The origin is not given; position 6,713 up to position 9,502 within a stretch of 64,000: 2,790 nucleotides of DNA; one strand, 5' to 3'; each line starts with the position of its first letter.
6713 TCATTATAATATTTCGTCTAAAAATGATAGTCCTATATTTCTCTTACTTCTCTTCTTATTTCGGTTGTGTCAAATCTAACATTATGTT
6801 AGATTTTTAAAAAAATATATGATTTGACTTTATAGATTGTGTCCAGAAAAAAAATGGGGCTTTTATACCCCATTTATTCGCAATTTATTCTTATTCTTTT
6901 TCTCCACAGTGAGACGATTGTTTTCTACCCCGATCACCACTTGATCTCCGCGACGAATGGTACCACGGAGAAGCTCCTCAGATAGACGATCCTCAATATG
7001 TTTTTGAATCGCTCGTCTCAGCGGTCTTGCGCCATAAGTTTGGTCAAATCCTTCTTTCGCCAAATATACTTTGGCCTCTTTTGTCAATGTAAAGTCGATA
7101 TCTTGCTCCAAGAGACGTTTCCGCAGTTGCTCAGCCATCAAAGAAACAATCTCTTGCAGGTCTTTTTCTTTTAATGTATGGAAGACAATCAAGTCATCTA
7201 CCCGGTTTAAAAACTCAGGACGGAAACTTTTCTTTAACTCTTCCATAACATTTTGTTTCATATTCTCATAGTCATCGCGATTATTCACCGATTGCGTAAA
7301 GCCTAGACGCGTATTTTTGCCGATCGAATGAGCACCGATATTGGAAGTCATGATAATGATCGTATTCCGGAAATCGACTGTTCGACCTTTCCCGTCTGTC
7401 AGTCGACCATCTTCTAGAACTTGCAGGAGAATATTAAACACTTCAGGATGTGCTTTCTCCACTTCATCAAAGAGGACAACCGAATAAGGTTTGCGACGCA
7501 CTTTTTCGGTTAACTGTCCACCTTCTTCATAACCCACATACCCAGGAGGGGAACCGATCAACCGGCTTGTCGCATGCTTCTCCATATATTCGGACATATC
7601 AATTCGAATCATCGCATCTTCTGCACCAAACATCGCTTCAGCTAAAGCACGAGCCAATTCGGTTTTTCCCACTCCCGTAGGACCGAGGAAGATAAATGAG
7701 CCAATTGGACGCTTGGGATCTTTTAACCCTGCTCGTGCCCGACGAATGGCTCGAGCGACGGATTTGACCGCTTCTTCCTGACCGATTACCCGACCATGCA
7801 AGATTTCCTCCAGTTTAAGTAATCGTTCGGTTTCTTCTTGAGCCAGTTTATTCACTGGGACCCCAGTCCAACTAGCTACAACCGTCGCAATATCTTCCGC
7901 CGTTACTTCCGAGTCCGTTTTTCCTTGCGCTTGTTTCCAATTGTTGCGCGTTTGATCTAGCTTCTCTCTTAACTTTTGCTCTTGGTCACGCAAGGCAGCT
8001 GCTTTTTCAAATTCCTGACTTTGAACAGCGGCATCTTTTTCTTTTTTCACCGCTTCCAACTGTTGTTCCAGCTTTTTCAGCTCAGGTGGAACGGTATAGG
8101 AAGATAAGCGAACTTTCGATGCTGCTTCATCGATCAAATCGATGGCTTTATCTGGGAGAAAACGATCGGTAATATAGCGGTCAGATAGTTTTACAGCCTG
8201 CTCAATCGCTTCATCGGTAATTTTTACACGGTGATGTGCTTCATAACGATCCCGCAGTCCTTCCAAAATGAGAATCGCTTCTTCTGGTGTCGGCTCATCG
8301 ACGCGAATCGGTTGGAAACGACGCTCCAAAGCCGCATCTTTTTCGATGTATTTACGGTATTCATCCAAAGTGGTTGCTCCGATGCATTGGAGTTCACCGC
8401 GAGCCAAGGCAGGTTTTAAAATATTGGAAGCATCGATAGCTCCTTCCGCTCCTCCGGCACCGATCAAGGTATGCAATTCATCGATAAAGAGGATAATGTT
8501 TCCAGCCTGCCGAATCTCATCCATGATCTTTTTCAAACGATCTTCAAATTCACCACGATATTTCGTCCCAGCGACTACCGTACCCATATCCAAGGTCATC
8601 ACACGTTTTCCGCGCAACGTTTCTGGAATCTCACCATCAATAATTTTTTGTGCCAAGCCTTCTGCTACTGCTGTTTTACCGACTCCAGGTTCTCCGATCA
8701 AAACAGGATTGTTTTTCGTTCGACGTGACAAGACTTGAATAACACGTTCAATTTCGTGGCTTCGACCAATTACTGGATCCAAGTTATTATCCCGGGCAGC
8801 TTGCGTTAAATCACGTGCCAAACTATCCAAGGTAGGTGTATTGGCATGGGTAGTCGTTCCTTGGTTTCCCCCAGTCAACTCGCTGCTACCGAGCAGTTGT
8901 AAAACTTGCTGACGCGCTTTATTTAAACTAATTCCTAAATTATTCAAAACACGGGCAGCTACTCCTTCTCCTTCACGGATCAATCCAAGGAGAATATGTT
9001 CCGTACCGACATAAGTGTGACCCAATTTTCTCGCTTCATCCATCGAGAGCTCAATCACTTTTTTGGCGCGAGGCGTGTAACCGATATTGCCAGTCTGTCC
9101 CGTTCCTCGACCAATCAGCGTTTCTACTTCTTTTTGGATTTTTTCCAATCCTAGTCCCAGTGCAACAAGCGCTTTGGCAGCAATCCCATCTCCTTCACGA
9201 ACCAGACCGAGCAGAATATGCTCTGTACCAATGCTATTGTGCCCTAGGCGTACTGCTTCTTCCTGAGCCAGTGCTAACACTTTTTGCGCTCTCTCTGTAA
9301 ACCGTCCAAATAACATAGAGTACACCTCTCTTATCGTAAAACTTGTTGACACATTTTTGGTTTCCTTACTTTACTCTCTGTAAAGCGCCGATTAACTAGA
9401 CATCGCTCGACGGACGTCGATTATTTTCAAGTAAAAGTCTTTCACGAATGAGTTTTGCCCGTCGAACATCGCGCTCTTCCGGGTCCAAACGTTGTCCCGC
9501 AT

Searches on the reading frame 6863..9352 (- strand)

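Call 55: search_protein_families(library=pfam, proteins=[window:6863-9352:-], max_evalue=0.00001)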
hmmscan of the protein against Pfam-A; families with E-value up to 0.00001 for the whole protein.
window:6863-9352:- (829 aa): 13 families
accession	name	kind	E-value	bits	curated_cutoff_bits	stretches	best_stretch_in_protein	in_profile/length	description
PF07724.20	AAA_2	-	9.1e-75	250.7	27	1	548-720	1-165/166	AAA domain (Cdc48 subfamily)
PF17871.7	AAA_lid_9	-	3.2e-37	127.1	22.8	1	356-457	2-103/104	AAA lid domain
PF02861.25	Clp_N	-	1.9e-35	121.2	20.7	2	105-155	3-53/53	Clp amino terminal domain, pathogenicity island component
PF10431.15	ClpB_D2-small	-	1.3e-27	96.1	21.9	1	727-807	1-81/81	C-terminal, D2-small domain, of ClpB protein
PF00004.35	AAA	-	2.7e-25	89.8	21.2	2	217-329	2-110/131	ATPase family associated with various cellular activities (AAA)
PF07728.20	AAA_5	-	6.5e-18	65.5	22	1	553-673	2-124/139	AAA domain (dynein-related subfamily)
PF00158.32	Sigma54_activat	-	2.9e-11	43.8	20.2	1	551-670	23-142/168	Sigma-54 interaction domain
PF13191.12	AAA_16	-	2.2e-10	41.7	32.6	0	194-237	2-48/167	AAA ATPase domain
PF13401.12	AAA_22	-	2.9e-09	37.8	27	0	211-296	3-96/130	AAA domain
PF20720.3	nSTAND3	-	3.8e-08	33.6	27.2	0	204-240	10-44/155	Novel STAND NTPase 3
PF01695.23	IstB_IS21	-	7.3e-07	29.4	24.1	0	211-238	90-117/238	IstB-like ATP binding protein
PF02151.25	UVR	-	3e-06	27.3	21.5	1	429-463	1-35/36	UvrB/uvrC motif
PF05496.18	RuvB_N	-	6.7e-06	26.4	27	0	522-574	9-57/159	Holliday junction DNA helicase RuvB P-loop domain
